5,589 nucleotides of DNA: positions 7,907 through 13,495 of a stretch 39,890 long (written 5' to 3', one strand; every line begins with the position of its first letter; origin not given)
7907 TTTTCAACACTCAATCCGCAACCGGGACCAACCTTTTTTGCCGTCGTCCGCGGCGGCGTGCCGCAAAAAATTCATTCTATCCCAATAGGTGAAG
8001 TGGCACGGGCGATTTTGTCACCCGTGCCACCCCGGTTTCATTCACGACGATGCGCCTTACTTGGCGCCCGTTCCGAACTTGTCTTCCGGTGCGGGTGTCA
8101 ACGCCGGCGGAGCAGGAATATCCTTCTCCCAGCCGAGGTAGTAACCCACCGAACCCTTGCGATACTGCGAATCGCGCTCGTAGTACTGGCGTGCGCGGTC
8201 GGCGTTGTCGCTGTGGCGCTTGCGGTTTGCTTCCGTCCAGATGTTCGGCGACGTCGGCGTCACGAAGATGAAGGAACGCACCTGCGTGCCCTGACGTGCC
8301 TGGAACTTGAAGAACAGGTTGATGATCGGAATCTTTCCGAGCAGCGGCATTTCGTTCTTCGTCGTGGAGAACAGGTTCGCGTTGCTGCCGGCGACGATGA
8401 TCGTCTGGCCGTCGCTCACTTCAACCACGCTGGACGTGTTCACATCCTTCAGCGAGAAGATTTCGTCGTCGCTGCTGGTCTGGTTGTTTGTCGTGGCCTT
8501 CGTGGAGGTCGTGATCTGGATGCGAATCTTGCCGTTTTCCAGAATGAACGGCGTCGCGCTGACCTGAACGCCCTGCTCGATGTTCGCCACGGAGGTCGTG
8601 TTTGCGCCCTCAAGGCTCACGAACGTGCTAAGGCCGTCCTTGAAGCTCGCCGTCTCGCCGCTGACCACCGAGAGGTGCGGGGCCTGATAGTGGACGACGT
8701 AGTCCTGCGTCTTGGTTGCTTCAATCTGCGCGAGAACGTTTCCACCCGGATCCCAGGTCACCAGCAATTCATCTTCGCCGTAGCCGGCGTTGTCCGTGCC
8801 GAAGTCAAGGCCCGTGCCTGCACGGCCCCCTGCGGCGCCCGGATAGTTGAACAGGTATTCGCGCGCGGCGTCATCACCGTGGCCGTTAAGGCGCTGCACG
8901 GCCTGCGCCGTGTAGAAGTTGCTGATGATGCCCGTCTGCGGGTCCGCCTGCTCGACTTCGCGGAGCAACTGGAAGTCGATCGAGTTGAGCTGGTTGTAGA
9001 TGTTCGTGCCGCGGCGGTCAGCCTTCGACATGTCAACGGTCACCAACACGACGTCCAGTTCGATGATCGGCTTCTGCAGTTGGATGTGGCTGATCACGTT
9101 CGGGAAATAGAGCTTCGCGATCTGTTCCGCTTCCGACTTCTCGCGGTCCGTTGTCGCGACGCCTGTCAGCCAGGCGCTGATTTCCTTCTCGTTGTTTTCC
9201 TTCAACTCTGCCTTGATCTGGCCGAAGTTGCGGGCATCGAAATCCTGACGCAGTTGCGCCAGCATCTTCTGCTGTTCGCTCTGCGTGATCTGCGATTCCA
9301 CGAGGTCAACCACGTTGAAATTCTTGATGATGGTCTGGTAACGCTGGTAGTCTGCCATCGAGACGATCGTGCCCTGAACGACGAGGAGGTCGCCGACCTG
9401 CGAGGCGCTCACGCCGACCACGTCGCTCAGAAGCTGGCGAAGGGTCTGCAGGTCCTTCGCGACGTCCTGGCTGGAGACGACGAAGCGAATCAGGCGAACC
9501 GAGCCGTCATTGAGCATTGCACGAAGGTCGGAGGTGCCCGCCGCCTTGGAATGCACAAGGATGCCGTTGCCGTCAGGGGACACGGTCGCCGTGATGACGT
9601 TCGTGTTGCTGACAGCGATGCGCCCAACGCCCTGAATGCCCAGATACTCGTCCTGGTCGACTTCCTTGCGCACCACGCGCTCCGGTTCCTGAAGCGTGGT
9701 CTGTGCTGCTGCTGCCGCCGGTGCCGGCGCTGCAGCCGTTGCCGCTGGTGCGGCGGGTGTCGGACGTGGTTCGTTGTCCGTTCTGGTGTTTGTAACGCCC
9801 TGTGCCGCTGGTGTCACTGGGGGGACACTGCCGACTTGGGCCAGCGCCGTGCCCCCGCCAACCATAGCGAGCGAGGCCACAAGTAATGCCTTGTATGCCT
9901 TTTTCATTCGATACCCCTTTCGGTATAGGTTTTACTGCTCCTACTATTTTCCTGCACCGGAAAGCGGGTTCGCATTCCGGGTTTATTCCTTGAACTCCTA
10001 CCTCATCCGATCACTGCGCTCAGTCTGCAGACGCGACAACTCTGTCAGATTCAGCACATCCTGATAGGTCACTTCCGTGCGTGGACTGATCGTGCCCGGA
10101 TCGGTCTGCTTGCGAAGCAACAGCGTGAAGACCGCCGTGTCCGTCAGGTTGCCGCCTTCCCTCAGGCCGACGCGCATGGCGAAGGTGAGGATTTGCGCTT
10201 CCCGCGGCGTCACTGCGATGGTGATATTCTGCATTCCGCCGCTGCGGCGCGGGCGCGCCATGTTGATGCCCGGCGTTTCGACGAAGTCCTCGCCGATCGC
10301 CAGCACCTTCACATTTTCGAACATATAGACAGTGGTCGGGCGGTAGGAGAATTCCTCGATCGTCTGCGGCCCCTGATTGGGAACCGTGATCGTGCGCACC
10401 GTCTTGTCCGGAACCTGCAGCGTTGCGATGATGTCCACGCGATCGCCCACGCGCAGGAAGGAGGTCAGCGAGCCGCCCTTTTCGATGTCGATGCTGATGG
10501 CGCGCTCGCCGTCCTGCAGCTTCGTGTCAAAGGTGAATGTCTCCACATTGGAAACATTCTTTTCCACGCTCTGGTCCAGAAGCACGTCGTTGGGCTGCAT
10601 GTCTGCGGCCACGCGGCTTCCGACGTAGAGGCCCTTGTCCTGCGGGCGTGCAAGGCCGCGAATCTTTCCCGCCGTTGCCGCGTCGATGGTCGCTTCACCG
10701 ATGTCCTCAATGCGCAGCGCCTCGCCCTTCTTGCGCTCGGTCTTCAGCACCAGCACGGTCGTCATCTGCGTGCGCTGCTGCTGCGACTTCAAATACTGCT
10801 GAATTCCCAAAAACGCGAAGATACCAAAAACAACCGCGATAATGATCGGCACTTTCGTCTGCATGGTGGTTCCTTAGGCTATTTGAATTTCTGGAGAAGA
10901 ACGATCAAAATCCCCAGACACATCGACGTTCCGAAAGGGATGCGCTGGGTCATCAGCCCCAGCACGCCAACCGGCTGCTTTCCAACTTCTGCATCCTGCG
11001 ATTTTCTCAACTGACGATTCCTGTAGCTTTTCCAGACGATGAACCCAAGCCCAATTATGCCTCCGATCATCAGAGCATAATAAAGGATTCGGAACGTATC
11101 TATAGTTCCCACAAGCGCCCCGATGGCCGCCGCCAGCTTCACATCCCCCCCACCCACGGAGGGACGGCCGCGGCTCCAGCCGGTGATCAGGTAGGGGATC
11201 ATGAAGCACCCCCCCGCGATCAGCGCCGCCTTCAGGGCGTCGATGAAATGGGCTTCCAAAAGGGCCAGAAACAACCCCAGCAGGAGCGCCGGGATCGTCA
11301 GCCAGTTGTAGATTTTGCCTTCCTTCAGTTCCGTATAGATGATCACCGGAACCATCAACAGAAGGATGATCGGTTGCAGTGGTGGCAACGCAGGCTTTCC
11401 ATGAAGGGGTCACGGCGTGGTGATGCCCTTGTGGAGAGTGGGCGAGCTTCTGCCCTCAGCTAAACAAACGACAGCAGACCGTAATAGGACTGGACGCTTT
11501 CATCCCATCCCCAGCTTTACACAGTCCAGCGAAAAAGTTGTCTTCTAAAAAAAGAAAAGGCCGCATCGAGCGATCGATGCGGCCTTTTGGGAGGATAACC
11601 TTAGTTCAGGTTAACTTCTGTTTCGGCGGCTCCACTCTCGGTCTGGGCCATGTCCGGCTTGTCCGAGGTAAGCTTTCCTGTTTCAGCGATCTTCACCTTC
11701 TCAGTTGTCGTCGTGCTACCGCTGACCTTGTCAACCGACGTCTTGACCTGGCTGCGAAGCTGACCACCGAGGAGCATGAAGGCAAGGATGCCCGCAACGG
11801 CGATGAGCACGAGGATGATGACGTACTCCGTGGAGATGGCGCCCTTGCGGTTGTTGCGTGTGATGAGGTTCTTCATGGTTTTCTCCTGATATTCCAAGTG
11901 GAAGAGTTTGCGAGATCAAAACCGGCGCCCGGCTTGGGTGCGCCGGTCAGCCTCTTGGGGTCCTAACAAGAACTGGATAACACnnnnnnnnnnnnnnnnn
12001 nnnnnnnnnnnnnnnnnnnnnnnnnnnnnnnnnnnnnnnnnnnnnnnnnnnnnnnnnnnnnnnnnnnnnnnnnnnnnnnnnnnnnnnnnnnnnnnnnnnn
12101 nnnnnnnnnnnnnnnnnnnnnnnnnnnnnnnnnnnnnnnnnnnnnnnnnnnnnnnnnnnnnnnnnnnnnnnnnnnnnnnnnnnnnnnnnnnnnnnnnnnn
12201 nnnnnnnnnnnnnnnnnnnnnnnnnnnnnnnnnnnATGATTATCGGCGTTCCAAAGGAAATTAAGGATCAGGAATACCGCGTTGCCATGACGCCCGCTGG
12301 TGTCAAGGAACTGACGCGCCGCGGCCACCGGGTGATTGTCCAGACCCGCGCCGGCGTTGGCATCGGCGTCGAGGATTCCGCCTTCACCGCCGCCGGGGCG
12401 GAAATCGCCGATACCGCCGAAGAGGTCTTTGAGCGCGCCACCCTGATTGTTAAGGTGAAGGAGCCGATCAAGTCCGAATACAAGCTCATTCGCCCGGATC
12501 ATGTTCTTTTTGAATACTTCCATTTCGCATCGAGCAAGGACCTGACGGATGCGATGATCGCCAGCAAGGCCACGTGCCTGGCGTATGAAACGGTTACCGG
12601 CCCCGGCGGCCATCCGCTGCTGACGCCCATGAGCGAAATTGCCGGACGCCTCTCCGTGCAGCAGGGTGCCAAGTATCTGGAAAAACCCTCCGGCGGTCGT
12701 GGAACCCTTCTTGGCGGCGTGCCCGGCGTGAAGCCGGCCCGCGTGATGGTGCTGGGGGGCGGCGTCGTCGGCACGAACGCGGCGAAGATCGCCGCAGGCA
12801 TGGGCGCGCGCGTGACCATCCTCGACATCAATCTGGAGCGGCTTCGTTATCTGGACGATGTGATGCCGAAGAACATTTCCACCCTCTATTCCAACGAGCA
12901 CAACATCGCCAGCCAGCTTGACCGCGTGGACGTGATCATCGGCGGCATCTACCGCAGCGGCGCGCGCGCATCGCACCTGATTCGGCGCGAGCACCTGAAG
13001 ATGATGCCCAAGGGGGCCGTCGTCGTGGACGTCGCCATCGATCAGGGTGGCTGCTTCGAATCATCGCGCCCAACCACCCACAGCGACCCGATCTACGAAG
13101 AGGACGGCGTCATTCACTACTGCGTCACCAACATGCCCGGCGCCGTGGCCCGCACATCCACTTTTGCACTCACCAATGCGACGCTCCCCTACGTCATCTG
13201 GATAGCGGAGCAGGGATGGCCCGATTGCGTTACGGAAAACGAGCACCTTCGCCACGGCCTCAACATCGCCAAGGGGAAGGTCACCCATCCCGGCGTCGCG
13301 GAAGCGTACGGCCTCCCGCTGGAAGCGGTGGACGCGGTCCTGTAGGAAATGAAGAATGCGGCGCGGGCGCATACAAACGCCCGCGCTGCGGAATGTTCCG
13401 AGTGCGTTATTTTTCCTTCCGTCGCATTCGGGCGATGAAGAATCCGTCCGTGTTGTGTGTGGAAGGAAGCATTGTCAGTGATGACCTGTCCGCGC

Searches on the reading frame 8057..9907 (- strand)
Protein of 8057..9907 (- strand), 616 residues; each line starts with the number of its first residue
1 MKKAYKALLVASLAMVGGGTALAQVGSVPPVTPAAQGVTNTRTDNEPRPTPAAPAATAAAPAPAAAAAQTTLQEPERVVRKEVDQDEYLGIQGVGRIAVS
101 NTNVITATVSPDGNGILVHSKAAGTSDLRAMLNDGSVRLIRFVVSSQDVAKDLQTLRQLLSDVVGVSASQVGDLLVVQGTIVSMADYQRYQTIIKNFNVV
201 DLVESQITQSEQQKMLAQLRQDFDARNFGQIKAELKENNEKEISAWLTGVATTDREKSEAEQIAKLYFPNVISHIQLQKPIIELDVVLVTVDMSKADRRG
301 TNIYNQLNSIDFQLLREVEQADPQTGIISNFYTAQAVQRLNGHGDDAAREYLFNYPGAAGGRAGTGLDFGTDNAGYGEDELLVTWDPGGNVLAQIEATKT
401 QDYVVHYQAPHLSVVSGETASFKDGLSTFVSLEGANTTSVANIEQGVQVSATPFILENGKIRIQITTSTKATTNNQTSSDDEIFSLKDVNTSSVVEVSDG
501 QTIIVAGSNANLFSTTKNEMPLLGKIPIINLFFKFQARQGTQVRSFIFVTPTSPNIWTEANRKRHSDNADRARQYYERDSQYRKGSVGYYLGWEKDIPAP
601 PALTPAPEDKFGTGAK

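Call 9: search_protein_families(library=pfam, proteins=[window:8057-9907:-], max_evalue=0.01)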
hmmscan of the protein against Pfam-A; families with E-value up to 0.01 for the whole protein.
window:8057-9907:- (616 aa): 2 families
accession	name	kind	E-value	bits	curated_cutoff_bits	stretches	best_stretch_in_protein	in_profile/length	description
PF00263.26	Secretin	-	2.7e-23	82.9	27.5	1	401-552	5-166/169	Bacterial type II and III secretion system protein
PF13629.12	T2SS-T3SS_pil_N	-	7.1e-05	22.9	23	1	91-143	18-69/72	Pilus formation protein N terminal region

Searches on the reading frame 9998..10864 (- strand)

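Call 9: search_protein_families(library=pfam, proteins=[window:9998-10864:-], max_evalue=0.01)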
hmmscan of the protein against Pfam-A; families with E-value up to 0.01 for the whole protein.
window:9998-10864:- (288 aa): 1 family
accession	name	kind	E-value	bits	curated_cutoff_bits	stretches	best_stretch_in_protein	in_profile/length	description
PF16976.10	RcpC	-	7.6e-15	55.3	28.8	1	112-233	3-107/114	Flp pilus assembly protein RcpC/CpaB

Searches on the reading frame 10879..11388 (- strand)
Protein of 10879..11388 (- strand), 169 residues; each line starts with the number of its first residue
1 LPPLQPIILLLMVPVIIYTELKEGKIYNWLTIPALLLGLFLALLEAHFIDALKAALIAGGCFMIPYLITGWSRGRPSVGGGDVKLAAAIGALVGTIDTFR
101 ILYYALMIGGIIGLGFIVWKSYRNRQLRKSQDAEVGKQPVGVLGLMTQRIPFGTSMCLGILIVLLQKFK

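Call 9: search_protein_families(library=pfam, proteins=[window:10879-11388:-], max_evalue=0.01)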
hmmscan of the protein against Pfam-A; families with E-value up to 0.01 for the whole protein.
window:10879-11388:- (169 aa): 1 family
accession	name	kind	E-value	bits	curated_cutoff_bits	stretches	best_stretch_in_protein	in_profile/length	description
PF01478.23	Peptidase_A24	-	2.3e-12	47.7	26.5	1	7-114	1-104/104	Type IV leader peptidase family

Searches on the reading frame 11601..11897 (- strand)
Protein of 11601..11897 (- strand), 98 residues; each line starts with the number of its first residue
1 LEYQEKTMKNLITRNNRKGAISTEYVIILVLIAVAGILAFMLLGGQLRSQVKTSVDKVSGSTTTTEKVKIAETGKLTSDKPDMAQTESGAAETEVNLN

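Call 9: search_protein_families(library=pfam, proteins=[window:11601-11897:-], max_evalue=0.01)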
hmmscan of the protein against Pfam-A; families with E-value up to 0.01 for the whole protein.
window:11601-11897:- (98 aa): 1 family
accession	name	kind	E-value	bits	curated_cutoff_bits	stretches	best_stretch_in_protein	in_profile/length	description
PF04964.19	Flp_Fap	-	0.008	16.4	32.2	0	15-50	3-38/46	Flp/Fap pilin component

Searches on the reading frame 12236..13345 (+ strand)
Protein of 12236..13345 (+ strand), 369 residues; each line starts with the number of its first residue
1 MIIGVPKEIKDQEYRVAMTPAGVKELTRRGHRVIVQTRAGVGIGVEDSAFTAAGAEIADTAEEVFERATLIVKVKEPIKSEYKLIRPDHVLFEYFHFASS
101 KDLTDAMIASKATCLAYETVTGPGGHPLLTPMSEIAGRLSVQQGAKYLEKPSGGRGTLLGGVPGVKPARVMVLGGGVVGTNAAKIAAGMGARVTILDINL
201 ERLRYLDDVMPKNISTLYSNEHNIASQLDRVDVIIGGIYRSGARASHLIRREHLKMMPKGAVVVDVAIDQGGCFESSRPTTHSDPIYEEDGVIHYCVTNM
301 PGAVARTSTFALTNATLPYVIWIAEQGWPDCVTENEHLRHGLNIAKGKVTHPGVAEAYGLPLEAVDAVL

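Call 22: search_protein_families(library=pfam, proteins=[window:12236-13345:+], max_evalue=0.001)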
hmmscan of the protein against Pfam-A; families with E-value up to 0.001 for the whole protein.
window:12236-13345:+ (369 aa): 7 families
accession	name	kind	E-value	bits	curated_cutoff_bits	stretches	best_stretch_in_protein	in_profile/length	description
PF01262.27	AlaDh_PNT_C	-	1.1e-85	286.9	23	1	140-352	1-214/214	Alanine dehydrogenase/PNT, C-terminal domain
PF05222.21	AlaDh_PNT_N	-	1.9e-46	158.1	30.4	1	4-136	1-136/136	Alanine dehydrogenase/PNT, N-terminal domain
PF02826.25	2-Hacid_dh_C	-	1.2e-06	28.5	25.1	1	166-267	35-127/178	D-isomer specific 2-hydroxyacid dehydrogenase, NAD binding domain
PF07992.20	Pyr_redox_2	-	2.3e-06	27.7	26.1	1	166-215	141-190/291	Pyridine nucleotide-disulphide oxidoreductase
PF00070.33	Pyr_redox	-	1.5e-05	25.8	22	1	169-220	1-52/82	Pyridine nucleotide-disulphide oxidoreductase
PF01488.26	Shikimate_DH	-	0.00013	22.5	24.3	1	165-268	10-113/138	Shikimate / quinate 5-dehydrogenase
PF02737.24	3HCDH_N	-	0.00027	21.4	22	1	170-222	2-54/180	3-hydroxyacyl-CoA dehydrogenase, NAD binding domain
